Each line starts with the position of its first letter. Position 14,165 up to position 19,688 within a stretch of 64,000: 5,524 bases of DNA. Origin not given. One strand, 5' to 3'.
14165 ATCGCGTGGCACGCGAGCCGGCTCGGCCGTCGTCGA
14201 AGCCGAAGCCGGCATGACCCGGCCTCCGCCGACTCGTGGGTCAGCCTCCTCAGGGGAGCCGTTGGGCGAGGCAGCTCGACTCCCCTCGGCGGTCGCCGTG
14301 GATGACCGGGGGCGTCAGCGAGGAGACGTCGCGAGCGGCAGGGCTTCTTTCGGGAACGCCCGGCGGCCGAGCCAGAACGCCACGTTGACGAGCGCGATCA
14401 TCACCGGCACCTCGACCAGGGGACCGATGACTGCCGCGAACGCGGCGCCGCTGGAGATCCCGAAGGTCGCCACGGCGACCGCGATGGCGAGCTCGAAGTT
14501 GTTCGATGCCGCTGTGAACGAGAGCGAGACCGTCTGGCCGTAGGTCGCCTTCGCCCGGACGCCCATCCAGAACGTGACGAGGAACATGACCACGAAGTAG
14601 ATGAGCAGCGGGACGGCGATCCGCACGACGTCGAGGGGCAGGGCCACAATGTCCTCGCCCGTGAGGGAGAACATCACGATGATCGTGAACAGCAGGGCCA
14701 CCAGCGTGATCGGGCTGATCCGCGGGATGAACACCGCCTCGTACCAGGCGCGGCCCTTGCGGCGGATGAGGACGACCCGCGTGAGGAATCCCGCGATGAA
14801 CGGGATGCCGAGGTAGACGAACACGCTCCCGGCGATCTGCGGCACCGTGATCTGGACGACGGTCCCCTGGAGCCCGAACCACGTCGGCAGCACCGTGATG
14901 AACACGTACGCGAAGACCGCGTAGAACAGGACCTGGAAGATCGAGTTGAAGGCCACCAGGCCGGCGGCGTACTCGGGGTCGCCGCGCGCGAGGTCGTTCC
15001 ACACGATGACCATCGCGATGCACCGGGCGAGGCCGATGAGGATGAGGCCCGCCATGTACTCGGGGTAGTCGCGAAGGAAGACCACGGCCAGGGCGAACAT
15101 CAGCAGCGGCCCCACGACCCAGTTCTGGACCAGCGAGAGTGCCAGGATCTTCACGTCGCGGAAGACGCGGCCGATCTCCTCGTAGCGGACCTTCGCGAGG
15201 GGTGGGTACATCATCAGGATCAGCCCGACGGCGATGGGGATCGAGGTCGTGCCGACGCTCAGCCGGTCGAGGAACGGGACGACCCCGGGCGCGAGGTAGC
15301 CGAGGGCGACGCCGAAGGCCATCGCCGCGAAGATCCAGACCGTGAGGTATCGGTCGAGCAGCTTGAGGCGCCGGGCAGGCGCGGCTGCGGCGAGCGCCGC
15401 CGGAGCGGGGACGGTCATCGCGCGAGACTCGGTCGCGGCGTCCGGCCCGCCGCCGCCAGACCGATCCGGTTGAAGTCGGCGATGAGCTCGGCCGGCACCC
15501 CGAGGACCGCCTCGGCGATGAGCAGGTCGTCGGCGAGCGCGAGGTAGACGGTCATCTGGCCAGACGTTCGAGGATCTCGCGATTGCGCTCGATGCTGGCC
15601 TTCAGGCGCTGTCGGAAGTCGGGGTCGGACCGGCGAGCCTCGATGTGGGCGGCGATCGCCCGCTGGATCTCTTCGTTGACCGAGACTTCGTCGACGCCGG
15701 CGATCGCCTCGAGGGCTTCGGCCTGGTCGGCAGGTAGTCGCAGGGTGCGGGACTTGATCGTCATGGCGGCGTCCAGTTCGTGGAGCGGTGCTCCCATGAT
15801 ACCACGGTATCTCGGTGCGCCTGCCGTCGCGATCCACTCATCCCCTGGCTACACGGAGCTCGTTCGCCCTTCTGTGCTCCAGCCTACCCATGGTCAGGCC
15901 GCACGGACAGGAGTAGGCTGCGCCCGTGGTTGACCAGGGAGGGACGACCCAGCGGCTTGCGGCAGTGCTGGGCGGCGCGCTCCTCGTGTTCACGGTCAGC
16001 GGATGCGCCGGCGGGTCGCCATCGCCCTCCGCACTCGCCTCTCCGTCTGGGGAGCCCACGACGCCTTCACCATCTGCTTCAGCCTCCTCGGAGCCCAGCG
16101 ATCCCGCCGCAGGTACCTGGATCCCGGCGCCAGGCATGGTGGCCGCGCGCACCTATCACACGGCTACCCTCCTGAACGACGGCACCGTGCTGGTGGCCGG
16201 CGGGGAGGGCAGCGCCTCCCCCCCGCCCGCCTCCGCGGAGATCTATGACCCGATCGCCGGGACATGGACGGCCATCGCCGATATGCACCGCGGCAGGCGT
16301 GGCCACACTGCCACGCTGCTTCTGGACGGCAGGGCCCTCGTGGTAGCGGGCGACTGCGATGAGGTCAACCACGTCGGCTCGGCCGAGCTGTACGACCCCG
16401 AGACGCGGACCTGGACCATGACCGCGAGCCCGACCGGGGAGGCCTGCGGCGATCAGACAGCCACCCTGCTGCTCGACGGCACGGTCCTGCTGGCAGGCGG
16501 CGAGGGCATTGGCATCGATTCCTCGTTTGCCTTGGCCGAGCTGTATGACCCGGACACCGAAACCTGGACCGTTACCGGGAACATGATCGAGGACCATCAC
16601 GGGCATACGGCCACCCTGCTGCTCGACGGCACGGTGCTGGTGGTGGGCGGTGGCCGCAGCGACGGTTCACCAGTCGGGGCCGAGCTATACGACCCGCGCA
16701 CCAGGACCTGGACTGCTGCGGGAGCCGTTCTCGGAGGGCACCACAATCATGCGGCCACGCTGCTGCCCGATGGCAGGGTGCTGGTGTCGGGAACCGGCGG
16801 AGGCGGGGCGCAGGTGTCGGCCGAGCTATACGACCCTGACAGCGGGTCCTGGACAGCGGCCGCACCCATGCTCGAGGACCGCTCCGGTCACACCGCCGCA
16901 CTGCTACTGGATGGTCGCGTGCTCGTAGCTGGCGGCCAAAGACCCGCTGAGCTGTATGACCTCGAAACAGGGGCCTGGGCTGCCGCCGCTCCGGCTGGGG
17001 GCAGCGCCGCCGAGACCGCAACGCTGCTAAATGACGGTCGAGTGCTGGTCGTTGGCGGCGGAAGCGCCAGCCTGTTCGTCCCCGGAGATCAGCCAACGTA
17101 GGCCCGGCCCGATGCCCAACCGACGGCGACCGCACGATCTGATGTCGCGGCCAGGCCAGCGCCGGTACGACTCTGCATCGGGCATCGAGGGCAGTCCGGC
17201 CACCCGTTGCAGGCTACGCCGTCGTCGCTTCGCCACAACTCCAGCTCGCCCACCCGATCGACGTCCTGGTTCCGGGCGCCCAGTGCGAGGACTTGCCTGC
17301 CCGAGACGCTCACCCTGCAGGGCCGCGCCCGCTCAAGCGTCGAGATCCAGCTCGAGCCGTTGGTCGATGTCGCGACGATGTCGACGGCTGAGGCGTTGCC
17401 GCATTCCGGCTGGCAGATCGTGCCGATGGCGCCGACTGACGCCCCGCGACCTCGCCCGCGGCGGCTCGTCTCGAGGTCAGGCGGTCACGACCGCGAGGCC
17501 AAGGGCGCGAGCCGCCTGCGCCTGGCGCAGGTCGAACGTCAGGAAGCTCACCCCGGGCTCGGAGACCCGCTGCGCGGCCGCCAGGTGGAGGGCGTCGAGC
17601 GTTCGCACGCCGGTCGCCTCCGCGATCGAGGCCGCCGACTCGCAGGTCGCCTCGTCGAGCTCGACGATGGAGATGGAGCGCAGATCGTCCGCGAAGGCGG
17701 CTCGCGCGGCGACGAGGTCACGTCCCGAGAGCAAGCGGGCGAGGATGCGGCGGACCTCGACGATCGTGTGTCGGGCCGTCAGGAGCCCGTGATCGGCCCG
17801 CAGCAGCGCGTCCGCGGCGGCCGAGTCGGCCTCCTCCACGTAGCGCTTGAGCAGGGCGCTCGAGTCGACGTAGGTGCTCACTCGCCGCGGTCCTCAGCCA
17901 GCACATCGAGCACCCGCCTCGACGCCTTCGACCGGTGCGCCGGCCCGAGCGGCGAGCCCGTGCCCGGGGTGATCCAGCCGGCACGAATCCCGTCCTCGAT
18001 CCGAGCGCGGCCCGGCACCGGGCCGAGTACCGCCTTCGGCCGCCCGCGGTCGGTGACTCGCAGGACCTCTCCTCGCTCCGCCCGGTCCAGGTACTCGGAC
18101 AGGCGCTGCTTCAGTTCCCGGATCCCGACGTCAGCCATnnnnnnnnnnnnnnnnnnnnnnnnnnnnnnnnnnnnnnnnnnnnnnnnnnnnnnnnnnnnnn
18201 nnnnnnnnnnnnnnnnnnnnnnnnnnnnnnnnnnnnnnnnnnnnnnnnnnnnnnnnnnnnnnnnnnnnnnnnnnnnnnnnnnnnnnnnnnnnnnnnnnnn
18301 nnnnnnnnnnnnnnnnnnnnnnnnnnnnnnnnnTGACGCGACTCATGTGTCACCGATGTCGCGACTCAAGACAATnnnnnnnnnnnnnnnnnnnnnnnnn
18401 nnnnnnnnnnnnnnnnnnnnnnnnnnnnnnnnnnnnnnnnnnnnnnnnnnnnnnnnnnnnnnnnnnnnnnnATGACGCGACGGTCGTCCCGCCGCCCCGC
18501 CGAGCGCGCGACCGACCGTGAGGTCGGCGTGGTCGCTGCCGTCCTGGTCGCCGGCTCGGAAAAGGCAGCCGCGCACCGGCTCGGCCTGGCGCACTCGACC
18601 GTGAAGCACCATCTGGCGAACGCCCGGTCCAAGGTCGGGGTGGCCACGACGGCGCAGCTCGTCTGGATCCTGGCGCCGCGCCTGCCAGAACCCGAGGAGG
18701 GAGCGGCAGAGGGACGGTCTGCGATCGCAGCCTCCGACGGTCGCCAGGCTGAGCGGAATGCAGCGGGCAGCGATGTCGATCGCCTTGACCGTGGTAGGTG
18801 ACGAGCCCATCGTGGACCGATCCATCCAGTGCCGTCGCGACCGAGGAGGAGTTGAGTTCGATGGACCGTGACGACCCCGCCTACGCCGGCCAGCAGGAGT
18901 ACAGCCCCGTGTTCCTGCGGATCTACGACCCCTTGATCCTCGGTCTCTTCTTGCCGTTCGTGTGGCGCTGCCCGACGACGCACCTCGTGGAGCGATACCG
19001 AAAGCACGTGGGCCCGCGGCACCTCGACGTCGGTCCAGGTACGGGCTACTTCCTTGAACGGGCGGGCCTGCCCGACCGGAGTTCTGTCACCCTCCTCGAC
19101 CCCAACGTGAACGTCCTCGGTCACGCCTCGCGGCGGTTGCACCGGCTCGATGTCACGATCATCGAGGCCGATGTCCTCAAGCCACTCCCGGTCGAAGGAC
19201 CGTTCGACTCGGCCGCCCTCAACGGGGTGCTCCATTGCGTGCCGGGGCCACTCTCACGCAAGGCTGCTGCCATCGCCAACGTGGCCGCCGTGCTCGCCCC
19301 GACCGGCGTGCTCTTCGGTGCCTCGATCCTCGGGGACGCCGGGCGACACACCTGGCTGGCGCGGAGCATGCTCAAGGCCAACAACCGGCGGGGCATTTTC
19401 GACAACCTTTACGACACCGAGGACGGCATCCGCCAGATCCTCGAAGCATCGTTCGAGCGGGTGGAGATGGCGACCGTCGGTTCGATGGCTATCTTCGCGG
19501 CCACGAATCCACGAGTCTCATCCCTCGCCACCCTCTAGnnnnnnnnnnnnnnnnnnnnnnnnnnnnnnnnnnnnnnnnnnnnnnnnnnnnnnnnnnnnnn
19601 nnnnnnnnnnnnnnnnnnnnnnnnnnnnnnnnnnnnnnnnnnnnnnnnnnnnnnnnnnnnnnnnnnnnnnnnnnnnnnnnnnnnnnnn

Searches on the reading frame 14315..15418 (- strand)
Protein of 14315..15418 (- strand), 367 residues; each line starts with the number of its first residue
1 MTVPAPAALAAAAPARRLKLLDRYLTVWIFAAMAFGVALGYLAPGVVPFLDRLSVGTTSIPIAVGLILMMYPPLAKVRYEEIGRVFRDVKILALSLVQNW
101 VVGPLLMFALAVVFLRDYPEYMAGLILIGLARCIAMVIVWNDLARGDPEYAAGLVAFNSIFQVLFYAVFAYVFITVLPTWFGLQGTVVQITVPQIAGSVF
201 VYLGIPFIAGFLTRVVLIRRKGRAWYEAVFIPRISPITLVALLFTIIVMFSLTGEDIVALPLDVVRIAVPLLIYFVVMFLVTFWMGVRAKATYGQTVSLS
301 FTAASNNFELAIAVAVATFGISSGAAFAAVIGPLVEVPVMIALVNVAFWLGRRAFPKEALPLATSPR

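Call 14: search_protein_families(library=pfam, proteins=[window:14315-15418:-], max_evalue=0.01)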
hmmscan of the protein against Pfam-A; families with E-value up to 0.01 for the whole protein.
window:14315-15418:- (367 aa): 1 family
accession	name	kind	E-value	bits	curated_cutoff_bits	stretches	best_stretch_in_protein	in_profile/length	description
PF01758.21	SBF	-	4.7e-60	203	24.3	1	64-259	2-190/191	Sodium Bile acid symporter family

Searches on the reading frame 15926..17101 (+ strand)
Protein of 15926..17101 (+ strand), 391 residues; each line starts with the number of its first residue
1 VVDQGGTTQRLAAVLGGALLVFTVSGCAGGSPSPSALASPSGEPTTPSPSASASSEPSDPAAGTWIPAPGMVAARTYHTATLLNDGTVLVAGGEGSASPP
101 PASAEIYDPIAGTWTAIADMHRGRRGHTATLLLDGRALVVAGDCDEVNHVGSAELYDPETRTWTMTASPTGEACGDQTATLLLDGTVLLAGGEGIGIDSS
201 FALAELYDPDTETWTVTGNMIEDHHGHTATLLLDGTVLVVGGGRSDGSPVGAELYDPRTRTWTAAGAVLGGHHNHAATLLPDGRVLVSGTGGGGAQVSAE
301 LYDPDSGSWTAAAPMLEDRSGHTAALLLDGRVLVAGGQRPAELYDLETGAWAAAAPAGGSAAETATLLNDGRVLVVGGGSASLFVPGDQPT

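Call 14: search_protein_families(library=pfam, proteins=[window:15926-17101:+], max_evalue=0.01)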
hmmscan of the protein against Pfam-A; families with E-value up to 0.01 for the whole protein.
window:15926-17101:+ (391 aa): 13 families
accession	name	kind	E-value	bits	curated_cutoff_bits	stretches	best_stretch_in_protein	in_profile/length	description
PF13964.12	Kelch_6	-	1e-35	121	25.3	4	74-124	1-50/50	Kelch motif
PF01344.31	Kelch_1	-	6.5e-33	112.3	20.1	3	77-120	3-45/46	Kelch motif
PF13418.12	Kelch_4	-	8.2e-27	93.4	21.6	2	74-120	1-47/49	Galactose oxidase, central domain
PF13415.12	Kelch_3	-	1.8e-25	88.9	22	3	86-131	2-47/48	Galactose oxidase, central domain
PF25210.1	Kelch_FKB95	-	2.5e-20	73.7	70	2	102-191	58-148/268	FKB95, Kelch-repeats domain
PF24681.1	Kelch_KLHDC2_KLHL20_DRC7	-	2.1e-18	66.9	50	2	182-378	6-221/221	KLHDC2/KLHL20/DRC7 Kelch-repeats domain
PF07646.21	Kelch_2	-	1.7e-16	59.7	21.3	0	226-263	3-42/48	Kelch motif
PF24981.1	Beta-prop_ATRN-LZTR1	-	1.7e-14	54.2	50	1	207-339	72-221/289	Attractin/LZTR1 beta-propeller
PF24996.1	NANM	-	1.9e-10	40.6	45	0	113-193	42-125/350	N-acetylneuraminate epimerase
PF07250.17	Glyoxal_oxid_N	-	9.3e-08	32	37.5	0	274-340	69-138/243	Glyoxal oxidase N-terminus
PF07443.18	HARP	-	0.00067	19.6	25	0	155-165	22-32/55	HepA-related protein (HARP)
PF18755.6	RAMA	-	0.00072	19.9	35.2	0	76-107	44-75/107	Restriction Enzyme Adenine Methylase Associated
PF12768.13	Rax2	-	0.0027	17.5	28.8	0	254-355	57-163/254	Rax2 C-terminal beta propeller domain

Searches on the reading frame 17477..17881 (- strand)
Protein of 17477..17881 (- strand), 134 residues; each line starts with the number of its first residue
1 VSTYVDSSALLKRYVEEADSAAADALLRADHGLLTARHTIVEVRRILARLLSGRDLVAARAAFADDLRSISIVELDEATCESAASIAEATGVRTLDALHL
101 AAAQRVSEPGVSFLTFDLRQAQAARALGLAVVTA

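Call 14: search_protein_families(library=pfam, proteins=[window:17477-17881:-], max_evalue=0.01)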
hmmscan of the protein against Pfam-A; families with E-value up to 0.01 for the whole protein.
window:17477-17881:- (134 aa): 1 family
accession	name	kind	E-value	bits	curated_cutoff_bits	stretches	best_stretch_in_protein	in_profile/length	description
PF01850.27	PIN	-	2.7e-14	54.3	23.6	1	4-125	2-119/120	PIN domain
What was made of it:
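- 17477..18138 (-): VapC(PIN)/Phd toxin-antitoxin pair. It occupies the same slot immediately left of the core at the left end of E1 that Fic occupies at the two other junctions. Pfam (call 14).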

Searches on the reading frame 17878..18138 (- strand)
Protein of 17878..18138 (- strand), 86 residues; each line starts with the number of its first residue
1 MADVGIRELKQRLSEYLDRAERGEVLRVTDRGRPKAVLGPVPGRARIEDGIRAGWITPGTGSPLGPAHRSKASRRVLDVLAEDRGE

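Call 14: search_protein_families(library=pfam, proteins=[window:17878-18138:-], max_evalue=0.01)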
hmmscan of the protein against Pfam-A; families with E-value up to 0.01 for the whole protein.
window:17878-18138:- (86 aa): 1 family
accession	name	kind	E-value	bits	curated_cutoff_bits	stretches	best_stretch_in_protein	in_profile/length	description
PF02604.26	PhdYeFM_antitox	-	5.8e-10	39.3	29.8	1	1-40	1-41/74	Antitoxin Phd_YefM, type II toxin-antitoxin system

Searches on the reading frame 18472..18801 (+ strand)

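Call 14: search_protein_families(library=pfam, proteins=[window:18472-18801:+], max_evalue=0.01)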
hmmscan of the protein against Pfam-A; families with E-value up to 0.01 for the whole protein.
window:18472-18801:+ (109 aa): 2 families
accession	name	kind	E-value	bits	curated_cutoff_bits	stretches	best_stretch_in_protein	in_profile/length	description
PF00196.25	GerE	-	8.5e-06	25.7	23.5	1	14-64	4-54/57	Bacterial regulatory proteins, luxR family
PF00126.33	HTH_1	-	0.00026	21.3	26.6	1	20-57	6-43/60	Bacterial regulatory helix-turn-helix protein, lysR family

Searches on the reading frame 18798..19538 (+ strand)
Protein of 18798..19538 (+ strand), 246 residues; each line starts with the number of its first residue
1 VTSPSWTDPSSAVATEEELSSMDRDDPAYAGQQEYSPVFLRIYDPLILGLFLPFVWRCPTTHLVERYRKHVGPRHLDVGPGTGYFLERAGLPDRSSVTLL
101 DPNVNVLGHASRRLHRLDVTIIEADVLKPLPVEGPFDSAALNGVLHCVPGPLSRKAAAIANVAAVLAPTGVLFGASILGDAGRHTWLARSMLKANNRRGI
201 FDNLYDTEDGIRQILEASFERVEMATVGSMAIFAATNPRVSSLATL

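Call 14: search_protein_families(library=pfam, proteins=[window:18798-19538:+], max_evalue=0.01)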
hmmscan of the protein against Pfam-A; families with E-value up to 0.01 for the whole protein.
window:18798-19538:+ (246 aa): 5 families
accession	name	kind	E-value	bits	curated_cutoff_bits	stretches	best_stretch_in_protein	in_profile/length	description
PF08242.18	Methyltransf_12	-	3.2e-10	41.1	30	1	76-172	1-98/98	Methyltransferase domain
PF08241.18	Methyltransf_11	-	4.6e-09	37.2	21.2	1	76-173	1-94/95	Methyltransferase domain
PF13649.12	Methyltransf_25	-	1.5e-08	35.7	27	1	76-170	2-97/97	Methyltransferase domain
PF13489.12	Methyltransf_23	-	2.7e-08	34.2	27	1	65-216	14-155/164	Methyltransferase domain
PF13847.12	Methyltransf_31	-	2.6e-05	24.4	27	1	72-188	4-119/145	Methyltransferase domain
